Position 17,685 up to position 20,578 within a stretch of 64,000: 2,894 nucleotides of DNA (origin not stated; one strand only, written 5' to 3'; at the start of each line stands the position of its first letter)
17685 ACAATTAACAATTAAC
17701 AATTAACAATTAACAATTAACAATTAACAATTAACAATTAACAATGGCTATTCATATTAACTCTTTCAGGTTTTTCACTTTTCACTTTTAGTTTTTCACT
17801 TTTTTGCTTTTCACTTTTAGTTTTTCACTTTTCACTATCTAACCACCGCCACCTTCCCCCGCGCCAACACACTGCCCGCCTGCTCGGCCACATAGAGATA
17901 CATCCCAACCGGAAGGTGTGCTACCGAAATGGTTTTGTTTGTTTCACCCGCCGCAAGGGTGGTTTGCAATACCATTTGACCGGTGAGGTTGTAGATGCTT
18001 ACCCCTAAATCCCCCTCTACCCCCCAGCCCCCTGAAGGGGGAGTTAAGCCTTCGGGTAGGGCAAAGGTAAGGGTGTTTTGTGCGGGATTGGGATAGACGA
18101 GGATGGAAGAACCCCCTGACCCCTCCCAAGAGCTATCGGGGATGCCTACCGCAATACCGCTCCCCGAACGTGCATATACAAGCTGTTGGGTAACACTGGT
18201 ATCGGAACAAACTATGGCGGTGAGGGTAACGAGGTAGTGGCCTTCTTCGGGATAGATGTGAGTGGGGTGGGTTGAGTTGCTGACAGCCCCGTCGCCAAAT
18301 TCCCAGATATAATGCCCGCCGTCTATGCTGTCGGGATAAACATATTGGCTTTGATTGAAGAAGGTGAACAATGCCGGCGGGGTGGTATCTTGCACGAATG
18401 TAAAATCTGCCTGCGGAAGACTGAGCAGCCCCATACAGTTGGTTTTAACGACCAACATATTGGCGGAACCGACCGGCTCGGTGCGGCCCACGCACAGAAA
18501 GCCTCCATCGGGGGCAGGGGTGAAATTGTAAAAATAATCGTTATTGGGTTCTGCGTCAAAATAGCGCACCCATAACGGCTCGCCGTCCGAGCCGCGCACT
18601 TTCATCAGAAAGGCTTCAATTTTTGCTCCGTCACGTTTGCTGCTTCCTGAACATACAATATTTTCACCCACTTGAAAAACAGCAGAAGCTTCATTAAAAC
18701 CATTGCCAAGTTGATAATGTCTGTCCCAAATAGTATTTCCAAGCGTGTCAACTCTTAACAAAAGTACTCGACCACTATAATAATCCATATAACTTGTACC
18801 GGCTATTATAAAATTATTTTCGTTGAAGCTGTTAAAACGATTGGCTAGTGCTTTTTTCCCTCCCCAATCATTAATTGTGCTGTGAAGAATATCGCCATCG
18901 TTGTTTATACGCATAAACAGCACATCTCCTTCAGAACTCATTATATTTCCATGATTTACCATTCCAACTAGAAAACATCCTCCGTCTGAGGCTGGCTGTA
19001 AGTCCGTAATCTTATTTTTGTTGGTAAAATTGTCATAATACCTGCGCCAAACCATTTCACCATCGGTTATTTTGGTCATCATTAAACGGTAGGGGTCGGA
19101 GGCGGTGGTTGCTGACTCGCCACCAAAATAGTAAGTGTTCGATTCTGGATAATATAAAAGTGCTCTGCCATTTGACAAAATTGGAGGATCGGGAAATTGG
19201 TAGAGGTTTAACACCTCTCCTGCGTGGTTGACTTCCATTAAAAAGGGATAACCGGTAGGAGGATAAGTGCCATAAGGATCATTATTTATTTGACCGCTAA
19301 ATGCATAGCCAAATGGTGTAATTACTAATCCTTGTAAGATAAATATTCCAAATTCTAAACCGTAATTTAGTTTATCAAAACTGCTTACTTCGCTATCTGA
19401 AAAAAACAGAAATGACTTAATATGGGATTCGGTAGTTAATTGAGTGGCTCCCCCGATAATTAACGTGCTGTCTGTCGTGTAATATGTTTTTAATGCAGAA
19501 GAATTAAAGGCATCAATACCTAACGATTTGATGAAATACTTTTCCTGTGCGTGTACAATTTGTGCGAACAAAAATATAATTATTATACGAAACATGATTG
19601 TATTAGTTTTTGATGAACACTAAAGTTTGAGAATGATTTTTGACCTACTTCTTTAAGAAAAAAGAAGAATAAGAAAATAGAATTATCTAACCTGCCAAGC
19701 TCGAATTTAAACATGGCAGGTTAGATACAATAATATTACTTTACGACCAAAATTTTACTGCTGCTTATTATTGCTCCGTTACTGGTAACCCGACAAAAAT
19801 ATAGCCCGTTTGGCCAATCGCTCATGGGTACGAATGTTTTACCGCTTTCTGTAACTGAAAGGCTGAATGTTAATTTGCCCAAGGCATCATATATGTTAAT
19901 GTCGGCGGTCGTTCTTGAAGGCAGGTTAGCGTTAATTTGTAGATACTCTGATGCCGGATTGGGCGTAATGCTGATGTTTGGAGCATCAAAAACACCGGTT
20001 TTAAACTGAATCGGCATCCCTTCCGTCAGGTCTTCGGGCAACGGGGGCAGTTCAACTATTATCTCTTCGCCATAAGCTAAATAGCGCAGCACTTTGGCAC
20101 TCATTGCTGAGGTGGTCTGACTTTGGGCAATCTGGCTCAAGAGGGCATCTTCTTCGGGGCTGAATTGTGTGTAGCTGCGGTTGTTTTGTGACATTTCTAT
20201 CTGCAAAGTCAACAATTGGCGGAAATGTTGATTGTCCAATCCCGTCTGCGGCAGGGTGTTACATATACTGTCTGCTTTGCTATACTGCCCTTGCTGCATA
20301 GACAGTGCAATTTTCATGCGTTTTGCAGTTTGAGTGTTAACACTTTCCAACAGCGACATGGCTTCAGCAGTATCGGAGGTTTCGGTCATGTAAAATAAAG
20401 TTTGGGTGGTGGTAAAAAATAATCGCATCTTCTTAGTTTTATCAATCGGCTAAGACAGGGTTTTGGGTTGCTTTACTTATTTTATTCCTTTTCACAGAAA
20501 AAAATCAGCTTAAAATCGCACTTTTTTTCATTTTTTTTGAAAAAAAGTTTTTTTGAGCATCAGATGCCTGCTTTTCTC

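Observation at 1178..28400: Two independent duplication-plus-deletion events created orphan T9SS CTD 'cassettes' beside full-length genes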

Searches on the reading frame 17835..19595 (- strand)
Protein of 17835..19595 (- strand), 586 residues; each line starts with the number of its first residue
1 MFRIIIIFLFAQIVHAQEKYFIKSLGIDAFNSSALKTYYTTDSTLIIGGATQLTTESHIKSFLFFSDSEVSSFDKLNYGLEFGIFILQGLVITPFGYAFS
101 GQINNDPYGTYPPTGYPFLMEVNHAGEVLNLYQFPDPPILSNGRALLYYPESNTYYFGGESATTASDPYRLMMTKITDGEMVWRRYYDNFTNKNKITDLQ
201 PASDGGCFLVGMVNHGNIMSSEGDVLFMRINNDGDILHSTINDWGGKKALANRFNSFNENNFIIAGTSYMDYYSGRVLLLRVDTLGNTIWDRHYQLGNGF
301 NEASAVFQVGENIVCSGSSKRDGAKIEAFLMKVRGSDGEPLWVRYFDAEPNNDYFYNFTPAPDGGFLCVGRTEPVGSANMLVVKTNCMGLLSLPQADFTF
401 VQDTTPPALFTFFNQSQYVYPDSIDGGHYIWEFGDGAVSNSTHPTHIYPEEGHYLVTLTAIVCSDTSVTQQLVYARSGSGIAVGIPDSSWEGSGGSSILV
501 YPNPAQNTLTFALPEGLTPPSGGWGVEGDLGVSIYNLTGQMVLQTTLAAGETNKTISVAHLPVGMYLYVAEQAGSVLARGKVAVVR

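Call 5: search_protein_families(library=pfam, proteins=[window:17835-19595:-], max_evalue=0.01)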
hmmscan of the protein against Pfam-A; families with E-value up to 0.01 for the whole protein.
window:17835-19595:- (586 aa): 3 families
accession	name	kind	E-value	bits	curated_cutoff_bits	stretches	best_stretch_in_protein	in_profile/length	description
PF18962.6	Por_Secre_tail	-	1.6e-10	41.5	27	1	500-574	1-66/75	Secretion system C-terminal sorting domain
PF18911.6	PKD_4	-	1e-09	38.7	27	1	394-467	4-75/85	PKD domain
PF00801.26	PKD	-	1.1e-08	35.4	23.5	1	428-460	31-65/80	PKD domain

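Call 6: search_protein_families(library=ncbifam, proteins=[window:17835-19595:-], max_evalue=0.01)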
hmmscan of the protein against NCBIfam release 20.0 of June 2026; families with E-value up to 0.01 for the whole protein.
window:17835-19595:- (586 aa): 3 families
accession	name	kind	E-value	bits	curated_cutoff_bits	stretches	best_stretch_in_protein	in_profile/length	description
TIGR04183.1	Por_Secre_tail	domain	9.5e-09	35.1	23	1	500-582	1-69/72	T9SS type A sorting domain-containing protein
NF052644.1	T9SS_DNase_Rie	equivalog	0.003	17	260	0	529-574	201-241/251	T9SS-dependent surface endonuclease, AS87_RS02955 family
TIGR02608.1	delta_60_rpt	domain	0.0045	16.8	76.5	0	196-235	3-39/55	delta-60 repeat domain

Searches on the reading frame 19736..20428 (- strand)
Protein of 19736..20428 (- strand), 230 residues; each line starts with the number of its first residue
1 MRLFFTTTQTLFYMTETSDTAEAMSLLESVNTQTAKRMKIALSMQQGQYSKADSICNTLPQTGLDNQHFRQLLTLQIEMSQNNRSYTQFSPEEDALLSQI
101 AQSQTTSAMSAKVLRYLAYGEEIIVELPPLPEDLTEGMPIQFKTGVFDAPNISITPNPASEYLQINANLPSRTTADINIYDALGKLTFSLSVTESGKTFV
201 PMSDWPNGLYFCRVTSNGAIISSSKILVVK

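Call 5: search_protein_families(library=pfam, proteins=[window:19736-20428:-], max_evalue=0.01)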
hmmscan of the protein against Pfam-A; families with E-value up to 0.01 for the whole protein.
window:19736-20428:- (230 aa): 1 family
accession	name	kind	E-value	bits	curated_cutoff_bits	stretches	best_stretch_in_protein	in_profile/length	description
PF18962.6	Por_Secre_tail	-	4.3e-11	43.4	27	1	156-227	3-74/75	Secretion system C-terminal sorting domain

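Call 6: search_protein_families(library=ncbifam, proteins=[window:19736-20428:-], max_evalue=0.01)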
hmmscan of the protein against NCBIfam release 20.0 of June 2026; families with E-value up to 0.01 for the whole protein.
window:19736-20428:- (230 aa): 4 families
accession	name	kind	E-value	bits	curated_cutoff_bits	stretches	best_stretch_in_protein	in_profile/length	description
TIGR04183.1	Por_Secre_tail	domain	7e-12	45.2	23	1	154-228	1-71/72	T9SS type A sorting domain-containing protein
NF038113.1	T9SSA_dep_M36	equivalog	5e-07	28.3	885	1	147-228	788-868/869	T9SS-dependent M36 family metallopeptidase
NF052323.1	T9SSA_dep_M6i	equivalog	0.0081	14.1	600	1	156-226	962-1036/1043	T9SS-dependent M6-like inactivated metalloprotease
NF050177.1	TapA_OM_Porphy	equivalog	0.0087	14.8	500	0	149-219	468-535/544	TapA/TapC family T9SS-dependent outer membrane protein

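Call 12: find_encoding_contigs(protein=window:19736-20428:-, flank=10000, max_places=10)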
Protein window:19736-20428:- (230 aa): 1 contig read that carries it; 1 place shown.
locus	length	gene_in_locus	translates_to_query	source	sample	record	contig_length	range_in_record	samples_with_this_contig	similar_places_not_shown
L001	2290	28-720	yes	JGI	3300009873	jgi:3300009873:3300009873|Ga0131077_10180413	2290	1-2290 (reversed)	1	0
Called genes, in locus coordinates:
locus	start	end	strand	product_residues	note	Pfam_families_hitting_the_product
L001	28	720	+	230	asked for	PF18962:Por_Secre_tail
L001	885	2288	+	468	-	?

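Call 20: find_homologous_proteins(query=window:19736-20428:-, max_evalue=0.001)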
Query window:19736-20428:- (230 aa): 4 proteins with E <= 0.001 among 236 candidates.
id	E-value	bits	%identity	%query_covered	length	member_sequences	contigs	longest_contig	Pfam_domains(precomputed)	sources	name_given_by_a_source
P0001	3.7e-144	495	100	100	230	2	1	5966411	PF18962.8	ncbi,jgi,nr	ncbi:MAG: T9SS type A sorting domain-containing protein [Sphingobacteriales bacterium]|nr:MAG: T9SS 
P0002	1.3e-103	363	73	100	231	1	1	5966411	PF18962.8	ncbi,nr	ncbi:MAG: T9SS type A sorting domain-containing protein [Sphingobacteriales bacterium]|nr:MAG: T9SS 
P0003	6.3e-88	312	67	95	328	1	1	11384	PF18962.8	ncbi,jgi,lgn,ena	-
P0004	6.1e-43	165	55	62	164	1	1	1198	PF18962.8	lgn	-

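Call 23: find_encoding_contigs(protein=P0002, flank=10000, max_places=6)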
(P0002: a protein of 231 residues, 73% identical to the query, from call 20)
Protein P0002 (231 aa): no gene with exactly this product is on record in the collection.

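Call 24: find_encoding_contigs(protein=P0003, flank=10000, max_places=6)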
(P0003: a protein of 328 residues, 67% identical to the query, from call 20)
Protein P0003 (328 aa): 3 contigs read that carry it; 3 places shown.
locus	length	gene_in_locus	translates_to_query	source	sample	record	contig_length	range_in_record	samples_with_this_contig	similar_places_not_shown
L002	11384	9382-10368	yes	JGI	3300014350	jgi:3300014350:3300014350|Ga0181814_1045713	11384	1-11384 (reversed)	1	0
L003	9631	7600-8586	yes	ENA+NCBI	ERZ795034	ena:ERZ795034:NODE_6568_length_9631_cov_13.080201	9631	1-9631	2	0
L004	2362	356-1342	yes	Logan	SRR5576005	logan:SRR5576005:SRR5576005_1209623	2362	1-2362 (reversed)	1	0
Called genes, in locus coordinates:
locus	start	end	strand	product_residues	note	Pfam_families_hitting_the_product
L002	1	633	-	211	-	?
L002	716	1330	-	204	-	PF18962:Por_Secre_tail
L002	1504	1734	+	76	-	-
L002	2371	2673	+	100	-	-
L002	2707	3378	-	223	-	PF05430:Methyltransf_30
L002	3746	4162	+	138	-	PF00383:dCMP_cyt_deam_1, PF14437:MafB19-deam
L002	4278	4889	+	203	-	PF00081:Sod_Fe_N, PF02777:Sod_Fe_C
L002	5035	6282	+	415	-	PF13414:TPR_11 (faint), PF13428:TPR_14 (faint), PF07719:TPR_2 (faint), PF13424:TPR_12 (faint), PF13432:TPR_16 (faint), PF00515:TPR_1 (faint), PF13181:TPR_8 (faint)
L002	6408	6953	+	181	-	-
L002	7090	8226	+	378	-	-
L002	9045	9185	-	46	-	-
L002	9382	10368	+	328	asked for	PF18962:Por_Secre_tail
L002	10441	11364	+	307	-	-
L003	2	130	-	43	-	?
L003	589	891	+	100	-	-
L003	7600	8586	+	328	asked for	PF18962:Por_Secre_tail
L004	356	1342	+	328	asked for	PF18962:Por_Secre_tail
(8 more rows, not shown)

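Call 26: find_related_loci(query=A2, collection=genome_contigs, flank=10000)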
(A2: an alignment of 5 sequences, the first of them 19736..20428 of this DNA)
Query A2 (230 aa) in genome_contigs; peptide patterns used: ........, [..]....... (x = any residue, [..] = any of these).
38 stretches matched a pattern; 1 encode a relative of the query (tblastn E <= 1e-3); 1 distinct loci.
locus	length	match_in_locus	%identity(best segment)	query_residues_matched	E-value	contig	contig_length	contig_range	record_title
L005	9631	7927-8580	67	13-230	2e-99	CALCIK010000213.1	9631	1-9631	MAG TPA_asm: uncultured Bacteroidetes bacterium isolate SRR5576005_bin.119_CONCOCT_v1.1_MAG genome assembly, contig: ERZ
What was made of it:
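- Tried and rejected: The genome_contigs scan returned only the P0003 contig, so the source MAG is not a species representative (call 26).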

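Call 36: find_encoding_contigs(protein=P0014, flank=10000, max_places=6)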
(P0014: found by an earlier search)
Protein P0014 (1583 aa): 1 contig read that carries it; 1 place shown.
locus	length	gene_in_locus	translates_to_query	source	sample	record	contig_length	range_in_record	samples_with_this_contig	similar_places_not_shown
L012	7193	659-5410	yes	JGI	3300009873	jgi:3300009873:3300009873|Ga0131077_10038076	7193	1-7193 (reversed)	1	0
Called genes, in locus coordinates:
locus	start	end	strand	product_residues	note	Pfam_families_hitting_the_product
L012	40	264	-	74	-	-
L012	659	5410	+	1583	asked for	PF05048:NosD (weak), PF18962:Por_Secre_tail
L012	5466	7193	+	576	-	?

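Call 55: predict_structure(alignment_id=A2)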
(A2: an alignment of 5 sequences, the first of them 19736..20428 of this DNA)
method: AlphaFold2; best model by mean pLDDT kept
length: 230 residues; sequences in the alignment: 5
mean_pLDDT: 61.4   pTM: 0.41
mean pLDDT of the five models: 61.4, 61.1, 51.1, 48.8, 48.3
residues with pLDDT >= 90: 0; 70-90: 84; 50-70: 94; < 50: 52
segments of 3 or more residues with pLDDT < 50: 1-19, 104-107, 120-148
pLDDT, mean of each block of 10 residues (from residue 1): 26 36 58 68 68 77 66 69 67 68 52 57 36 29 40 66 78 80 79 83 71 74 64
secondary structure, 60 per line:
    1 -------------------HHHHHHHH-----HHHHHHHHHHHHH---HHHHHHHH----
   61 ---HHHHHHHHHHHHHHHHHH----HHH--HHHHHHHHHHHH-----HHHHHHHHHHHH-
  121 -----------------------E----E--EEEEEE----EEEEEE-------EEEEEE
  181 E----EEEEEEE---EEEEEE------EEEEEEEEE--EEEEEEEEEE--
elements in order: H20-27 H33-45 H49-56 H64-81 H91-102 H108-119 E152-157 E162-167 E175-181 E186-192 E196-201 E208-216 E219-228
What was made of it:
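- Tried and rejected: The AlphaFold model from a 5-sequence alignment was too weak to use (pLDDT 61, call 55).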
